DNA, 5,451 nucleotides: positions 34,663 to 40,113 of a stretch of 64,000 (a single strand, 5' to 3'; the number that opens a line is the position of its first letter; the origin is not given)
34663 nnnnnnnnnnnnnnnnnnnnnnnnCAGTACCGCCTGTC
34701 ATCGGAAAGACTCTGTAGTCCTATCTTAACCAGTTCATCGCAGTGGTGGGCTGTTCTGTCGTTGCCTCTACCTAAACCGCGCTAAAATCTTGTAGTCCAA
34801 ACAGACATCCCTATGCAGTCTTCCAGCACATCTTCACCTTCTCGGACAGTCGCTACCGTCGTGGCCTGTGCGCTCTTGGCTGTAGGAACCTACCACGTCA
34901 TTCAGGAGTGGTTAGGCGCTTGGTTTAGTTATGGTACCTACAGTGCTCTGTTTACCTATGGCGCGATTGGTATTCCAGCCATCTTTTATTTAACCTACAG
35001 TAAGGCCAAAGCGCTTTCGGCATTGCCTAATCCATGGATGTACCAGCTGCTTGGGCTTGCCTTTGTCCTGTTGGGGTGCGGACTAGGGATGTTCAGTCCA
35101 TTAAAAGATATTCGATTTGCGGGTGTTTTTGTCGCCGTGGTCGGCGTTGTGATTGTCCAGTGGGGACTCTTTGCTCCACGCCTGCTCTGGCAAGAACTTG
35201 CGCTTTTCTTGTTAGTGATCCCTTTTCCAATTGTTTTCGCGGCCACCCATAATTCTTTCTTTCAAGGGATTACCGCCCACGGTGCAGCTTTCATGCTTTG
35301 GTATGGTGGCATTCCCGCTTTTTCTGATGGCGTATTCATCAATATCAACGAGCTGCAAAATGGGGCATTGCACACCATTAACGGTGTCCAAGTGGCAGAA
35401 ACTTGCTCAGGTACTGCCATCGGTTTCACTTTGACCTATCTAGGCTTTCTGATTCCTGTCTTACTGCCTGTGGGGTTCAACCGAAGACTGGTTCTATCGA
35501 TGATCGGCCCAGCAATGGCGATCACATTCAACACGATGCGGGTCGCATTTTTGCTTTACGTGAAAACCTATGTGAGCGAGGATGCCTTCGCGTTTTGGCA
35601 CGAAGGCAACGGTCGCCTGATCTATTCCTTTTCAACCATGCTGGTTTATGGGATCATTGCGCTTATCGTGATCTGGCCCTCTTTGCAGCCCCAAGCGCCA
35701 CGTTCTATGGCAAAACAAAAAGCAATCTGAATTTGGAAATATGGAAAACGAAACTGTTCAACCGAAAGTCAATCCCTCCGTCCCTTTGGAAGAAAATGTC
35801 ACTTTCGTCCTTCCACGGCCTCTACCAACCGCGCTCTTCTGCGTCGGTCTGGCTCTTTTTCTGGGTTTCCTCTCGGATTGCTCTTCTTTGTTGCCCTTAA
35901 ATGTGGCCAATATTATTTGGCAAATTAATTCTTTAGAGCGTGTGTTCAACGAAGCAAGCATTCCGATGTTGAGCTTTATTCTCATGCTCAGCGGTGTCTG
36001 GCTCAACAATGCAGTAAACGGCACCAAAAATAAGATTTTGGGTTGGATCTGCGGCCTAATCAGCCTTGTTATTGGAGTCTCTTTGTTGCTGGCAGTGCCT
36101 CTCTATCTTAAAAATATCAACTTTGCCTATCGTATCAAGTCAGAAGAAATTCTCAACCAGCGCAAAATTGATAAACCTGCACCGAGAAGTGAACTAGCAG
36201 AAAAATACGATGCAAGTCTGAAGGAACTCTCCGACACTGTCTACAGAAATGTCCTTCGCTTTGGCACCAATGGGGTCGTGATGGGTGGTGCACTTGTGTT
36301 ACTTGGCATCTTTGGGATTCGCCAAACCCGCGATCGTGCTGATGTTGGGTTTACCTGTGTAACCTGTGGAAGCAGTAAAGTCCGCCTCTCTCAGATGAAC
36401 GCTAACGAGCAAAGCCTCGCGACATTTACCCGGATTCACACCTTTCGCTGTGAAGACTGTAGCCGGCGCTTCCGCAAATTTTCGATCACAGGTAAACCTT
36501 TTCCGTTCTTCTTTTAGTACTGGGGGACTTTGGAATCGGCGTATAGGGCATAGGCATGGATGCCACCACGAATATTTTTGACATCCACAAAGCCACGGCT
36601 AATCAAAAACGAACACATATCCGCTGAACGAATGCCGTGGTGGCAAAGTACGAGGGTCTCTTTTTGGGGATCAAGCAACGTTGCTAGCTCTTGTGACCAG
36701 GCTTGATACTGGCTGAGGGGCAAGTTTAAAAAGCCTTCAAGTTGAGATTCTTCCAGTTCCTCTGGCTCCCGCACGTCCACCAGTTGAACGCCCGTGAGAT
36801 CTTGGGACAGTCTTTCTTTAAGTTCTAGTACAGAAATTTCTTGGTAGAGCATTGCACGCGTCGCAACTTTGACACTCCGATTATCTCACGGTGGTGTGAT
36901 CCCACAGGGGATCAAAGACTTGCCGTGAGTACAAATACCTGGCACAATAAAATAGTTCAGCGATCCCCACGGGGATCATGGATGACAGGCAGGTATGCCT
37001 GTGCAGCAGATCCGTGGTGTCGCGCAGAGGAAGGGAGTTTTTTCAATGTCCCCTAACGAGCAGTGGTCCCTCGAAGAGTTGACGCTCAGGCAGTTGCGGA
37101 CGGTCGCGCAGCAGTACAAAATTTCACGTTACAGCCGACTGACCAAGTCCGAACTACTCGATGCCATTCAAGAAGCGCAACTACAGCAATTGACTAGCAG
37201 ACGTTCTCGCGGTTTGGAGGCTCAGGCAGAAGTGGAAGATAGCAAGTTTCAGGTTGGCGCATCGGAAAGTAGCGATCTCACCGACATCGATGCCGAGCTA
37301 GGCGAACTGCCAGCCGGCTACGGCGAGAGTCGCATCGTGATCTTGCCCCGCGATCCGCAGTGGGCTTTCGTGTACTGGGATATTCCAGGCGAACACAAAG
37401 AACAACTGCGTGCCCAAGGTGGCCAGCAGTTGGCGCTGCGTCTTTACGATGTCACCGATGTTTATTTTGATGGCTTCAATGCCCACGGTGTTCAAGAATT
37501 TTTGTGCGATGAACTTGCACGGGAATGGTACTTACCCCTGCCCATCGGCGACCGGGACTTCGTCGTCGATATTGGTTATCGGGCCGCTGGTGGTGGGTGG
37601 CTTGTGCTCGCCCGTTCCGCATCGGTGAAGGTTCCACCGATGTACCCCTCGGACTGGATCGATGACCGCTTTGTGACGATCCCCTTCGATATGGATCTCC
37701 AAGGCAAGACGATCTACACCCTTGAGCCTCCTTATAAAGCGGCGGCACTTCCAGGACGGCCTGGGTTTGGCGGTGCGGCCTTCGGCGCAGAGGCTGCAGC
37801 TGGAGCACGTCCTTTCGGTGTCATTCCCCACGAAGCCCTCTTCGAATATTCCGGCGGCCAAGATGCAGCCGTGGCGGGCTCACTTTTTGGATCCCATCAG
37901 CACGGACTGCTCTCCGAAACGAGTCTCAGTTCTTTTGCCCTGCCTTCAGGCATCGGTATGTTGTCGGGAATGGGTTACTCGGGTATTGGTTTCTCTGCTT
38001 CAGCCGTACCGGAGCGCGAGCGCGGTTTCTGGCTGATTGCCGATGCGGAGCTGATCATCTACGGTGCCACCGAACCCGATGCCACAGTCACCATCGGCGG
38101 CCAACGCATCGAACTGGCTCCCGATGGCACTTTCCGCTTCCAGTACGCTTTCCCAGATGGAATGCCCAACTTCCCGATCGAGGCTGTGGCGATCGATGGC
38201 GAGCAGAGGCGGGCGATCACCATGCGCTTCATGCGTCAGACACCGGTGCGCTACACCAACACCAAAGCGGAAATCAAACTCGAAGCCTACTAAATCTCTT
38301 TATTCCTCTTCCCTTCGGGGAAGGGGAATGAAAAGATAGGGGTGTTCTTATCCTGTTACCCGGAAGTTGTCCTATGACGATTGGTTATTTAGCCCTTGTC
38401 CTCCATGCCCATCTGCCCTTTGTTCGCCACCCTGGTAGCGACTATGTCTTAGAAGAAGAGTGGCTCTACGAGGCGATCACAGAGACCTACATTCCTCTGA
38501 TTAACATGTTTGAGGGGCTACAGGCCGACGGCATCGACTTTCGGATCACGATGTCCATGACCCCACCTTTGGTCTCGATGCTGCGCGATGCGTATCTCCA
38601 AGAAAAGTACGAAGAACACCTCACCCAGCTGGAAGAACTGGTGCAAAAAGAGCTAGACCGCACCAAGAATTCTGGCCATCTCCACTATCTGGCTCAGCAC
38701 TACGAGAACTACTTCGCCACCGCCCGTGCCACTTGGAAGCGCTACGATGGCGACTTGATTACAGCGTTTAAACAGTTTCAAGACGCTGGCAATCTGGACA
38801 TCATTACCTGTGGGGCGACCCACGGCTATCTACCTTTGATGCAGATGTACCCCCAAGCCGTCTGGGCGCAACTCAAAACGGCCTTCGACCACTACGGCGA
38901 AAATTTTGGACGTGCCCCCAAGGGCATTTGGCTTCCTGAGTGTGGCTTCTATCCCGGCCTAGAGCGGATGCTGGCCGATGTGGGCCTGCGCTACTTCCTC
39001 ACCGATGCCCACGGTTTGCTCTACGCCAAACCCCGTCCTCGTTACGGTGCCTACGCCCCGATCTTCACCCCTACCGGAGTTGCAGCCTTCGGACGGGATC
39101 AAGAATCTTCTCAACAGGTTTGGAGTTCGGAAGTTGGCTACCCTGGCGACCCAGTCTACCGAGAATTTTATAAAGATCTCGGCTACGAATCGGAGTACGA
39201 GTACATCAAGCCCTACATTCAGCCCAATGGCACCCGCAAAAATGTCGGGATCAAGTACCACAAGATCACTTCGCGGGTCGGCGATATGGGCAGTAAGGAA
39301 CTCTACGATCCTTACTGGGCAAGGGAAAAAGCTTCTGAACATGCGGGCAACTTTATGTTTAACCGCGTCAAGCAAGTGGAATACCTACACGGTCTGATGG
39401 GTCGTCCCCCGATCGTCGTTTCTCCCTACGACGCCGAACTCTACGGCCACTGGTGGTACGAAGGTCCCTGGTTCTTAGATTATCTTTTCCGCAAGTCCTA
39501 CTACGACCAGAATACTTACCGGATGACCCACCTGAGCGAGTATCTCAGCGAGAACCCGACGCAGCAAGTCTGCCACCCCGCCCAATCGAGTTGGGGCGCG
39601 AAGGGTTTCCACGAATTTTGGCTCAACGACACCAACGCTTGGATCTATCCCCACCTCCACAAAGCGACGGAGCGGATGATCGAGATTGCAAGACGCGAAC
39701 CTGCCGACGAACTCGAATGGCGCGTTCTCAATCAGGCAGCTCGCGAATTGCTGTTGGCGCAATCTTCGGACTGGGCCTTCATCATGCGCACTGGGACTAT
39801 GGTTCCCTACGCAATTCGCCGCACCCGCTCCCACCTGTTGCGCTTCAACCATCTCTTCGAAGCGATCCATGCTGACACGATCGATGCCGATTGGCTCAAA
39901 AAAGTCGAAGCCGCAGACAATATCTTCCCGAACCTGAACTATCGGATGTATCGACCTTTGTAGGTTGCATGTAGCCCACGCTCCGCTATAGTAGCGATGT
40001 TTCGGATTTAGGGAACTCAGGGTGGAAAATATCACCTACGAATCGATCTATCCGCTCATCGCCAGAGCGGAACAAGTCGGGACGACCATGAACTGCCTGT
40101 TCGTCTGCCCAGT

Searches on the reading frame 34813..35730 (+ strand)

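Call 48: search_protein_families(library=pfam, proteins=[window:34813-35730:+], max_evalue=0.0001)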
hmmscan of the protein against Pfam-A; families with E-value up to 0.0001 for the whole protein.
window:34813-35730:+ (305 aa): 1 family
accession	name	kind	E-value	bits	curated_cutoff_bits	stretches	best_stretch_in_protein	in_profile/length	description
PF09721.15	Exosortase_EpsH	-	3.7e-37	128.5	25.7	1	20-284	2-253/254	Transmembrane exosortase (Exosortase_EpsH)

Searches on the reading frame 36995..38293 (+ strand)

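Call 48: search_protein_families(library=pfam, proteins=[window:36995-38293:+], max_evalue=0.0001)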
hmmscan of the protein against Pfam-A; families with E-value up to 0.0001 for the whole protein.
window:36995-38293:+ (432 aa): 2 families
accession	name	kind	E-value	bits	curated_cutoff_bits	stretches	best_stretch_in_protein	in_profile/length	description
PF16258.11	DUF4912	-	4.6e-41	140.2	29.4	1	109-224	1-118/118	Domain of unknown function (DUF4912)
PF07498.18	Rho_N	-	2e-10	40.9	24.9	1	26-65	2-41/43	Rho termination factor, N-terminal domain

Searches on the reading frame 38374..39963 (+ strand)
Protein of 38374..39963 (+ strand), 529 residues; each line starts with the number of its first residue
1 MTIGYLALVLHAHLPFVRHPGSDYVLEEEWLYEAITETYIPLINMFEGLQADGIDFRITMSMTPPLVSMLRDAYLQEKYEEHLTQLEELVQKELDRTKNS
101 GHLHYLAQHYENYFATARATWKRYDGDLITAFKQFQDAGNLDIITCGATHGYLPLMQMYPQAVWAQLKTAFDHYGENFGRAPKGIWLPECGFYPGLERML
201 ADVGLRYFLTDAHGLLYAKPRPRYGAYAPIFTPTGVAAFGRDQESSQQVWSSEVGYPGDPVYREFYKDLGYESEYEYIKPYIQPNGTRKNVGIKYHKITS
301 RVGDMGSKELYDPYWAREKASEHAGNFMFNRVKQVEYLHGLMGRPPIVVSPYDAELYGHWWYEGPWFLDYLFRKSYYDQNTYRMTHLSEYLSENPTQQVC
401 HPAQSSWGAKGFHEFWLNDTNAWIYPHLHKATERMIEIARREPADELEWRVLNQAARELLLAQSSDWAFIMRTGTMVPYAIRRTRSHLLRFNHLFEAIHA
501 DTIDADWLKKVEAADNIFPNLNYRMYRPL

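Call 48: search_protein_families(library=pfam, proteins=[window:38374-39963:+], max_evalue=0.0001)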
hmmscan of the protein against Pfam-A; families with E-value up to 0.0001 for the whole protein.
window:38374-39963:+ (529 aa): 2 families
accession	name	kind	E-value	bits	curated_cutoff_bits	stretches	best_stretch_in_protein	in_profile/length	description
PF09210.16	BE_C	-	9.5e-41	138.7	25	1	427-526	1-101/101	1,4-alpha-glucan branching enzyme, C-terminal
PF03065.20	Glyco_hydro_57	-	5.6e-38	131.3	21.2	1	7-304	1-250/291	Glycosyl hydrolase family 57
